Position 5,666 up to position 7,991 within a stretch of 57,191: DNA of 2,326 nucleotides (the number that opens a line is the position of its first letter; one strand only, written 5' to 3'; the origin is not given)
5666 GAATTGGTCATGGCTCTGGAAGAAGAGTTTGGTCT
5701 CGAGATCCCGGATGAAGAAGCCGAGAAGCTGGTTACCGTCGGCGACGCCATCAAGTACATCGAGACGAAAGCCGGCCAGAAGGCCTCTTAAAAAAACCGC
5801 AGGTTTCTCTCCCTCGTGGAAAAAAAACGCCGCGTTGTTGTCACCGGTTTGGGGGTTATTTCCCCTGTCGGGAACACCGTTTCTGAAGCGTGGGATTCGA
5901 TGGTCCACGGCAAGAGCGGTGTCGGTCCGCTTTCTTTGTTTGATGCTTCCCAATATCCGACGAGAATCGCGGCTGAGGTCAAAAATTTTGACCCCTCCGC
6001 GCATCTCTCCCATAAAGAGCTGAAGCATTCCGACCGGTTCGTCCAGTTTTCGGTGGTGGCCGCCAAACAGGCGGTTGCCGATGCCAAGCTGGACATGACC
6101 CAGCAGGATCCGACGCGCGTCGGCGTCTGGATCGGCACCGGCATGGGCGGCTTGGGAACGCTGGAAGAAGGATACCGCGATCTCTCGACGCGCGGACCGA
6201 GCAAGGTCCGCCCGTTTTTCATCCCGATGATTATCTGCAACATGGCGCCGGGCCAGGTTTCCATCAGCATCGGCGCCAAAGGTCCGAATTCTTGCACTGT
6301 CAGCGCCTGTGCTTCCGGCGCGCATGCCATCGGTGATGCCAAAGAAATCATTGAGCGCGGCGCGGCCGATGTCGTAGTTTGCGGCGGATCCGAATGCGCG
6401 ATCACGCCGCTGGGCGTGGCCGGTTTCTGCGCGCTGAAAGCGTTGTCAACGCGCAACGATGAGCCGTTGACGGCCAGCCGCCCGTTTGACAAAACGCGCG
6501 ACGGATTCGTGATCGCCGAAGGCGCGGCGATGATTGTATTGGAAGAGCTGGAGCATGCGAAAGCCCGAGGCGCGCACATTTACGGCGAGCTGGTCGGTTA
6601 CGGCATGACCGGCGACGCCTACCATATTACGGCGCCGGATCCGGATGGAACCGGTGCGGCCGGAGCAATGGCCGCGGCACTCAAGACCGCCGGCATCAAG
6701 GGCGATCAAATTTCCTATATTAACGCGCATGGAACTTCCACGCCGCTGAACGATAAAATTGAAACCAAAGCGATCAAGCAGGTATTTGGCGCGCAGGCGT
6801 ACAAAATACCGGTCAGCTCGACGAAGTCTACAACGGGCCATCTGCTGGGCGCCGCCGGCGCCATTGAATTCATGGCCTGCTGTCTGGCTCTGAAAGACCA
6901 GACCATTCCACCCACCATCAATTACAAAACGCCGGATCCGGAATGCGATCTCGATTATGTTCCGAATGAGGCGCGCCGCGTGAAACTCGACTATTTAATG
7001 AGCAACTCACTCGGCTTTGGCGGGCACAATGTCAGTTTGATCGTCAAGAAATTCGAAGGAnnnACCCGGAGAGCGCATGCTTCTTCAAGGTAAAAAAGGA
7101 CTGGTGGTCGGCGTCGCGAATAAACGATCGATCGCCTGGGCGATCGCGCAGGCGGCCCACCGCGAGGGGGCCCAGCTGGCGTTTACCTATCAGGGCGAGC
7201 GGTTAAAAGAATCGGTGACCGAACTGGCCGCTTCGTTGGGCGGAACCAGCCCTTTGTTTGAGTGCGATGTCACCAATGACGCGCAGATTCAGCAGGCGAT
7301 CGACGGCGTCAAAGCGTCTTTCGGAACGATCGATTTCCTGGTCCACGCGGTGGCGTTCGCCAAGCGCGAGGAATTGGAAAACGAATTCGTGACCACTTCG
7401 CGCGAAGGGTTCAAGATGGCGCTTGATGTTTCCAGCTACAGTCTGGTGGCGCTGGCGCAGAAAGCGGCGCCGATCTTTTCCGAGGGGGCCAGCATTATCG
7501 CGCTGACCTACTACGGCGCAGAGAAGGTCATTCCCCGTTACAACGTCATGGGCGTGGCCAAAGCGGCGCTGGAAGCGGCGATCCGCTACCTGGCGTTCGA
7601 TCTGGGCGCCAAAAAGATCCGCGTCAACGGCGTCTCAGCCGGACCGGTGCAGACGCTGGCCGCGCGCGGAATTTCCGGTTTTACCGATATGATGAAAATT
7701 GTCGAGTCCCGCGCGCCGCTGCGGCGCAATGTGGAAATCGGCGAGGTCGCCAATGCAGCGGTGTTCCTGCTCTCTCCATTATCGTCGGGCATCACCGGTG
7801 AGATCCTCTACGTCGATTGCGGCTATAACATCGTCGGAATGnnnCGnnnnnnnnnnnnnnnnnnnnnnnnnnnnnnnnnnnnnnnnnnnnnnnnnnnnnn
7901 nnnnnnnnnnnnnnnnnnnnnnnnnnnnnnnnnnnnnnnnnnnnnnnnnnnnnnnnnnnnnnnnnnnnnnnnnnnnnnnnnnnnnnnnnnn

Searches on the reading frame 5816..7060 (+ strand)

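Call 122: search_protein_families(library=pfam, proteins=[window:5816-7060:+], max_evalue=0.0001)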
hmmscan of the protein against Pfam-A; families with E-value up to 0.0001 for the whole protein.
window:5816-7060:+ (415 aa): 2 families
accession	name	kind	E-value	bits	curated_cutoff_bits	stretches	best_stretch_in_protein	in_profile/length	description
PF00109.32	ketoacyl-synt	-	1.2e-56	192.5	20.8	1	5-248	2-252/252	Beta-ketoacyl synthase, N-terminal domain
PF02801.28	Ketoacyl-synt_C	-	1.9e-42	144.5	20.8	1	256-370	1-118/119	Beta-ketoacyl synthase, C-terminal domain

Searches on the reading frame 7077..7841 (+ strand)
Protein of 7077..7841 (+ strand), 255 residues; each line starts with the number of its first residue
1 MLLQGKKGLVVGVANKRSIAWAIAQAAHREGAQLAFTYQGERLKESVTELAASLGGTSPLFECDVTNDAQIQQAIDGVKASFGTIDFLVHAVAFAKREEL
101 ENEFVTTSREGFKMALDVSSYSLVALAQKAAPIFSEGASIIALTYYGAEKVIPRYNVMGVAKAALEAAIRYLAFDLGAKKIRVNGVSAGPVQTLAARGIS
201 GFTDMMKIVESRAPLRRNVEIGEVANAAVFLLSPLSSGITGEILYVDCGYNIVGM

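Call 122: search_protein_families(library=pfam, proteins=[window:7077-7841:+], max_evalue=0.0001)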
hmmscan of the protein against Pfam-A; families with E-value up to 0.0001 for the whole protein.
window:7077-7841:+ (255 aa): 3 families
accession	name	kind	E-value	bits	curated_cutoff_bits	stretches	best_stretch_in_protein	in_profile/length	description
PF13561.12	adh_short_C2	-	4.8e-91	305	27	1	12-251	1-236/236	Enoyl-(Acyl carrier protein) reductase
PF00106.31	adh_short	-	3.2e-21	76.1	26.6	1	15-196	8-187/195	short chain dehydrogenase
PF12241.14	Enoyl_reductase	-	1.1e-06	28.7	22.1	0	48-108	14-74/236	Trans-2-enoyl-CoA reductase catalytic region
